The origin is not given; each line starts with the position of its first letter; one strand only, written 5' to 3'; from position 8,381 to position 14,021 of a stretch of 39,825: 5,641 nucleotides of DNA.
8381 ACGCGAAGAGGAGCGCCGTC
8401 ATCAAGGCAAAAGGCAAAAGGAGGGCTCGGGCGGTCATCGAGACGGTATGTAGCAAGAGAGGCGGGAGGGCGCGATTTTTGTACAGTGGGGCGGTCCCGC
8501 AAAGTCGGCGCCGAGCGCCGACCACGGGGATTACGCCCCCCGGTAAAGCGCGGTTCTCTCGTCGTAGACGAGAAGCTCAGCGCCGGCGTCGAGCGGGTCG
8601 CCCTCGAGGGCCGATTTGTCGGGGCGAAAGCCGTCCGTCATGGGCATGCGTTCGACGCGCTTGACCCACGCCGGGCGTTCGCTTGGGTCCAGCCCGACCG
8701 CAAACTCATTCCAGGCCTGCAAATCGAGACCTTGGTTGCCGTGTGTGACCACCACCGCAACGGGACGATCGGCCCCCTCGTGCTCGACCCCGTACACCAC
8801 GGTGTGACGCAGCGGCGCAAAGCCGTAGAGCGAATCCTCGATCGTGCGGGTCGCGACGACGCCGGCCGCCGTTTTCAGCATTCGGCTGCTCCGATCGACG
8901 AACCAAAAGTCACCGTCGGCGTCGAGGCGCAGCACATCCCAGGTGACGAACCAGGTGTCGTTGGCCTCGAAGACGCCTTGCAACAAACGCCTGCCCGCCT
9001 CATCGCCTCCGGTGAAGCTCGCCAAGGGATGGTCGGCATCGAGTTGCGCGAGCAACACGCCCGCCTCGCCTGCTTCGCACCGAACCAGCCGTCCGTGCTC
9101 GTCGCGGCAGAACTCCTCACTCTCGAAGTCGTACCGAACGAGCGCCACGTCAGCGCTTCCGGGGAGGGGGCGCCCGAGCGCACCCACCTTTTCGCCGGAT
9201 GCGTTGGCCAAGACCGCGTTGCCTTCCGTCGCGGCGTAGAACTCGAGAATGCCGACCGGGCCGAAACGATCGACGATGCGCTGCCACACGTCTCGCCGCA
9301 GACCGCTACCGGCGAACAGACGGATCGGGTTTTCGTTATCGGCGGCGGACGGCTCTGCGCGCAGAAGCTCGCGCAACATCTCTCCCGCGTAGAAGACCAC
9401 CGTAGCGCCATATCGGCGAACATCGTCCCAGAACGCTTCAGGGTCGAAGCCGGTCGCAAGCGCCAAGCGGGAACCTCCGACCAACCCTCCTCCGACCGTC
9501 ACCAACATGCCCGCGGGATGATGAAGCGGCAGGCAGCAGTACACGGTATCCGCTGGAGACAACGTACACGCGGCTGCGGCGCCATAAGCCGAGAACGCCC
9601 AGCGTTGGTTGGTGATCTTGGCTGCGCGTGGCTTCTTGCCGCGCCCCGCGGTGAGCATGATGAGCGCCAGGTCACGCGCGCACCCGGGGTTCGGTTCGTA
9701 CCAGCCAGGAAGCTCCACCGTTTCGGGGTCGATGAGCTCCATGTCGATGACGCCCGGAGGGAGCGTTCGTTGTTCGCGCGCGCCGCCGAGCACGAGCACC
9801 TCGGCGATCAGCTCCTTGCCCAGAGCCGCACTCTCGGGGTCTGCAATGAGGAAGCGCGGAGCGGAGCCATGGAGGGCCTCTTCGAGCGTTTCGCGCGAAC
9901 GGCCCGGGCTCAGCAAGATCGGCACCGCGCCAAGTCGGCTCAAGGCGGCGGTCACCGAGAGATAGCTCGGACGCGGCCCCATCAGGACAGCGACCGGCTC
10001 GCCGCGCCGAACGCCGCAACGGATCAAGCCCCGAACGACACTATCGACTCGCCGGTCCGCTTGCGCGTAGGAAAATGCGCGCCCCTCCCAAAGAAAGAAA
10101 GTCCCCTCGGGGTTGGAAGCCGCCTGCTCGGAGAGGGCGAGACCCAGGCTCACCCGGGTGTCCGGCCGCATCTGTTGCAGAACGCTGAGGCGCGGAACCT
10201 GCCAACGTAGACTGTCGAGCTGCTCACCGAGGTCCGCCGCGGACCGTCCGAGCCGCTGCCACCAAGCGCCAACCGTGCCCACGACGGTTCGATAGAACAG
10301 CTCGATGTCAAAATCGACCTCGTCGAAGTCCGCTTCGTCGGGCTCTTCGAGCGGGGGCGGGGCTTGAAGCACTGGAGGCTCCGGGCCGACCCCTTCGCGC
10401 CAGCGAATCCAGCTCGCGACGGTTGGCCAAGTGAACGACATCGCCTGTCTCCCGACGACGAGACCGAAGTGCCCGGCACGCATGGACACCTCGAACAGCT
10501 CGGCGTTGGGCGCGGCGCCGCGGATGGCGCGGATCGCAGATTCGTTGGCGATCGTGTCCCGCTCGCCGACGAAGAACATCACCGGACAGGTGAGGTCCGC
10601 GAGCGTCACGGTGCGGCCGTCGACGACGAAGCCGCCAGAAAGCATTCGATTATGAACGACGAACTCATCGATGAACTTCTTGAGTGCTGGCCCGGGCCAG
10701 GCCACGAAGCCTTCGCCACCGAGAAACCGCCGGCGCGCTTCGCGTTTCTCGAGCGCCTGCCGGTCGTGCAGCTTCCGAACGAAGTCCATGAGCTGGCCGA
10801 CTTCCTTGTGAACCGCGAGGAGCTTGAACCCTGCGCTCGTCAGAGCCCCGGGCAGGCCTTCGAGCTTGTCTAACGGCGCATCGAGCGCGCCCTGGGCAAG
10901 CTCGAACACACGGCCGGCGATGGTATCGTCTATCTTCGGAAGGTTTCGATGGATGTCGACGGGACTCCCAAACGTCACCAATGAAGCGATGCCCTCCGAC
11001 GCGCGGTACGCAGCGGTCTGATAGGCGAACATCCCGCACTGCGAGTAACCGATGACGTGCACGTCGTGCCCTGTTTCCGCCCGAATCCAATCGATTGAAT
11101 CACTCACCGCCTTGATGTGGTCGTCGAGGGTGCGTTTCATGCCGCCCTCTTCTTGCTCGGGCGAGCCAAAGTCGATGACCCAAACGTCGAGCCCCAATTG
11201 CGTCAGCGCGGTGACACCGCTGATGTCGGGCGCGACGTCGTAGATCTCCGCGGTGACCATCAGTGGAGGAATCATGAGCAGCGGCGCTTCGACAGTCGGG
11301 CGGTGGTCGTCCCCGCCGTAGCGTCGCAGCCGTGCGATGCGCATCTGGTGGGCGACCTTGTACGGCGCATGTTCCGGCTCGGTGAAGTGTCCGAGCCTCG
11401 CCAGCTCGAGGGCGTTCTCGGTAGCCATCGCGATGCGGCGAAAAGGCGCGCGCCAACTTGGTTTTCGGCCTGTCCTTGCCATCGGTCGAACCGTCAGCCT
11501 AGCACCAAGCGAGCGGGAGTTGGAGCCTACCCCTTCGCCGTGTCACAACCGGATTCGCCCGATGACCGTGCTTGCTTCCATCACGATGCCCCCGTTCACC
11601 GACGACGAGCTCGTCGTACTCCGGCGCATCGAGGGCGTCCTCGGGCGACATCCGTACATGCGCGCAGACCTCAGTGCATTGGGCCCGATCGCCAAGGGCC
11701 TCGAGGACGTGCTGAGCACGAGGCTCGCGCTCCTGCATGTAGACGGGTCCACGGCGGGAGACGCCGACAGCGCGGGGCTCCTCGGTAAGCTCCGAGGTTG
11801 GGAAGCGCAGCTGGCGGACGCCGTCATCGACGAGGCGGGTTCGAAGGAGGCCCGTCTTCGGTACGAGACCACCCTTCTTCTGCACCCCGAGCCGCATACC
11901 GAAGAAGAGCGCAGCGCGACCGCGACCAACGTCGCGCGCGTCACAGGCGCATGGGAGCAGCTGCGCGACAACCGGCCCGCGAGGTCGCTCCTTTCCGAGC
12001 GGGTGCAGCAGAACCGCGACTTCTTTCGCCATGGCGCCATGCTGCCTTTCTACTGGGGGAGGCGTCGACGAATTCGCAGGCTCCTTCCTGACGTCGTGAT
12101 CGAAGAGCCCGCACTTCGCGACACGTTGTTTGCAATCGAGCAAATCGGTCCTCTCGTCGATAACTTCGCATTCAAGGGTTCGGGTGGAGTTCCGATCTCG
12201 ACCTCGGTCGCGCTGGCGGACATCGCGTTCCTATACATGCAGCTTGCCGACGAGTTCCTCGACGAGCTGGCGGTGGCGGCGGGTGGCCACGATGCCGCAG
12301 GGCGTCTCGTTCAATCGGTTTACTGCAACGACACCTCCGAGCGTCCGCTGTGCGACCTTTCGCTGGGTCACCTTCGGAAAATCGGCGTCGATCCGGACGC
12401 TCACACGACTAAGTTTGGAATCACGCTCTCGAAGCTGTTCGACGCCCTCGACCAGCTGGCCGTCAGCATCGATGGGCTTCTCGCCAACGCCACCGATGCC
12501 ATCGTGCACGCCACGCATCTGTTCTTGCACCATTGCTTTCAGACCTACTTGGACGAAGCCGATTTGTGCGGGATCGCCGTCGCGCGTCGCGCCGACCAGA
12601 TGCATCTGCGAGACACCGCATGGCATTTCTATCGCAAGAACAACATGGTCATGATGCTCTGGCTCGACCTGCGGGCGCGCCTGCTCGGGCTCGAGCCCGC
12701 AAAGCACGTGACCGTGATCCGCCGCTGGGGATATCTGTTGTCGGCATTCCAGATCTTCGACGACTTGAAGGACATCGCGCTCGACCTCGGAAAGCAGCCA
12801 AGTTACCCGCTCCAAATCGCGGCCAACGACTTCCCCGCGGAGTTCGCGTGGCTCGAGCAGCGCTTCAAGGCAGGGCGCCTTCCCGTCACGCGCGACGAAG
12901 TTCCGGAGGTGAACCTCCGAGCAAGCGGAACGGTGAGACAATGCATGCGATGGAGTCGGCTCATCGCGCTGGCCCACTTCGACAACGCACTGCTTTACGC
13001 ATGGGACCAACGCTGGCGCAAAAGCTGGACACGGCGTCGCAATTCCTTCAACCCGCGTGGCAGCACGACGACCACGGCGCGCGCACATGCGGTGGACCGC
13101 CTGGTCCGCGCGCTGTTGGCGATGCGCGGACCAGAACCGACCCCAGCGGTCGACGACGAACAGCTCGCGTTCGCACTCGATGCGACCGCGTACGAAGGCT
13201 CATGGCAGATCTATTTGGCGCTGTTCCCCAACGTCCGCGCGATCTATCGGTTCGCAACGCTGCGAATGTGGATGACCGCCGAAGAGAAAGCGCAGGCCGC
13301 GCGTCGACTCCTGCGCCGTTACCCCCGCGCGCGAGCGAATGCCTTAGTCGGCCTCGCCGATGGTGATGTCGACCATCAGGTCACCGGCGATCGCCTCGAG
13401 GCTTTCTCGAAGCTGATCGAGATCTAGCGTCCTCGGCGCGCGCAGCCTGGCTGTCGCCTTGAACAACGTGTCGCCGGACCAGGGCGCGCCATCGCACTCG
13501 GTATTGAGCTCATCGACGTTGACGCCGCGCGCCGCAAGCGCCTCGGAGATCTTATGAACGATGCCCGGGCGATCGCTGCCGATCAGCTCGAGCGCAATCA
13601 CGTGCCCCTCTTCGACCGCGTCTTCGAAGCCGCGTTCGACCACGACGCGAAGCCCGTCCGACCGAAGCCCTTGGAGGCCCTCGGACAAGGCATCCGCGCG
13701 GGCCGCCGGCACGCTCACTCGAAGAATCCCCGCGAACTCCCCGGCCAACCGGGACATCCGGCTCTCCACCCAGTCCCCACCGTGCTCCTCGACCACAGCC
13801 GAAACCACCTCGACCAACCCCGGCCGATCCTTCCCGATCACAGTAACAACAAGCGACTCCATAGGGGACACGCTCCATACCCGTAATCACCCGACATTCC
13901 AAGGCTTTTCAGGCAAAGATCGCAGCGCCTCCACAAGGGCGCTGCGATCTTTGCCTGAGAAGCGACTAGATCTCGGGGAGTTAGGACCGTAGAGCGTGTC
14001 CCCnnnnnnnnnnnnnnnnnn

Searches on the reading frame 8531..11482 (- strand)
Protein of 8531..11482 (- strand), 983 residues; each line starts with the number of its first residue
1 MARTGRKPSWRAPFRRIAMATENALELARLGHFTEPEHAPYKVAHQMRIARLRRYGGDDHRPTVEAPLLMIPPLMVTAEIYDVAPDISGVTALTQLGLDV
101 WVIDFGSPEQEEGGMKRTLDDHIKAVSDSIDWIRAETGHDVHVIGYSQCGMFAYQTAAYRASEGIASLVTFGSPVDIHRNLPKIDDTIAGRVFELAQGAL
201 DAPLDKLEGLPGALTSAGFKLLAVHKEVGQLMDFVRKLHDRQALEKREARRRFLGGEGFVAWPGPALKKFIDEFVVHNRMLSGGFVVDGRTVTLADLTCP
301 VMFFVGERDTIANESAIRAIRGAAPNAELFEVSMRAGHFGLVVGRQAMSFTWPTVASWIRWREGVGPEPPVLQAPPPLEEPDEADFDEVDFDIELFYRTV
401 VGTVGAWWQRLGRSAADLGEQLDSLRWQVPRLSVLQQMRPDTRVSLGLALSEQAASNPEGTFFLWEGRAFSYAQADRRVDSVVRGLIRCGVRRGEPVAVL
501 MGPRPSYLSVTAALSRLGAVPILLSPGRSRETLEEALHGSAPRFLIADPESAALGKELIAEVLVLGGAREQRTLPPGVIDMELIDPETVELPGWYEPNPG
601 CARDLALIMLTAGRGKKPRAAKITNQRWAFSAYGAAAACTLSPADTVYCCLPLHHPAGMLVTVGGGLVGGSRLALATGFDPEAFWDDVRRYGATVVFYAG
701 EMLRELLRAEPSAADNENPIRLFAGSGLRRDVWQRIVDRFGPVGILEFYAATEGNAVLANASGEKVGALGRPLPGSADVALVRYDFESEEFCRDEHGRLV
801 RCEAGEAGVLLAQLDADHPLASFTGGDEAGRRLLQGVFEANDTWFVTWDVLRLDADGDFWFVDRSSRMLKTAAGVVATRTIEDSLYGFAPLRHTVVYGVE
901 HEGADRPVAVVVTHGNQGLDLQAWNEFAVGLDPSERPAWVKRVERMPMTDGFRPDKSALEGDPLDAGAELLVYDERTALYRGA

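Call 38: search_protein_families(library=pfam, proteins=[window:8531-11482:-])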
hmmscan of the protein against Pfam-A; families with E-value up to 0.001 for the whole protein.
window:8531-11482:- (983 aa): 3 families
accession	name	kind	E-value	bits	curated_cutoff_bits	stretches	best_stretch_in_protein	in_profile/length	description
PF00501.34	AMP-binding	-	3.9e-43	148.1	29.9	1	451-799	2-372/384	AMP-binding enzyme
PF00561.26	Abhydrolase_1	-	1.6e-07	31.7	25.8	1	92-342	22-242/245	alpha/beta hydrolase fold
PF02089.21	Palm_thioest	-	0.0008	19.6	26.8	0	97-183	30-118/254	Palmitoyl protein thioesterase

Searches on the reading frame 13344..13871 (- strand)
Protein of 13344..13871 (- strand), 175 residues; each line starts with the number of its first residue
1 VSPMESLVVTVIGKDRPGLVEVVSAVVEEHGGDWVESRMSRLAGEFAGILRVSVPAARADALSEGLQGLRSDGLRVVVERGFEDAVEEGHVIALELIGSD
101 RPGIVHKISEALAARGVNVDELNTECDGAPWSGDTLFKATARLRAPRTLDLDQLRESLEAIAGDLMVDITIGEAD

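Call 39: search_protein_families(library=pfam, proteins=[window:13344-13871:-])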
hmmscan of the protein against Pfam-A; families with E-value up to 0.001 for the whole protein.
window:13344-13871:- (175 aa): 3 families
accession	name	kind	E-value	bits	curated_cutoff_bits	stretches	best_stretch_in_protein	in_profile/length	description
PF13740.12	ACT_6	-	5.7e-20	71.4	23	1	6-68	2-64/76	ACT domain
PF01842.31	ACT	-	2e-09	37.5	27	1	94-147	3-56/66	ACT domain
PF13291.12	ACT_4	-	5.8e-09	36.9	27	1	91-162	6-73/80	ACT domain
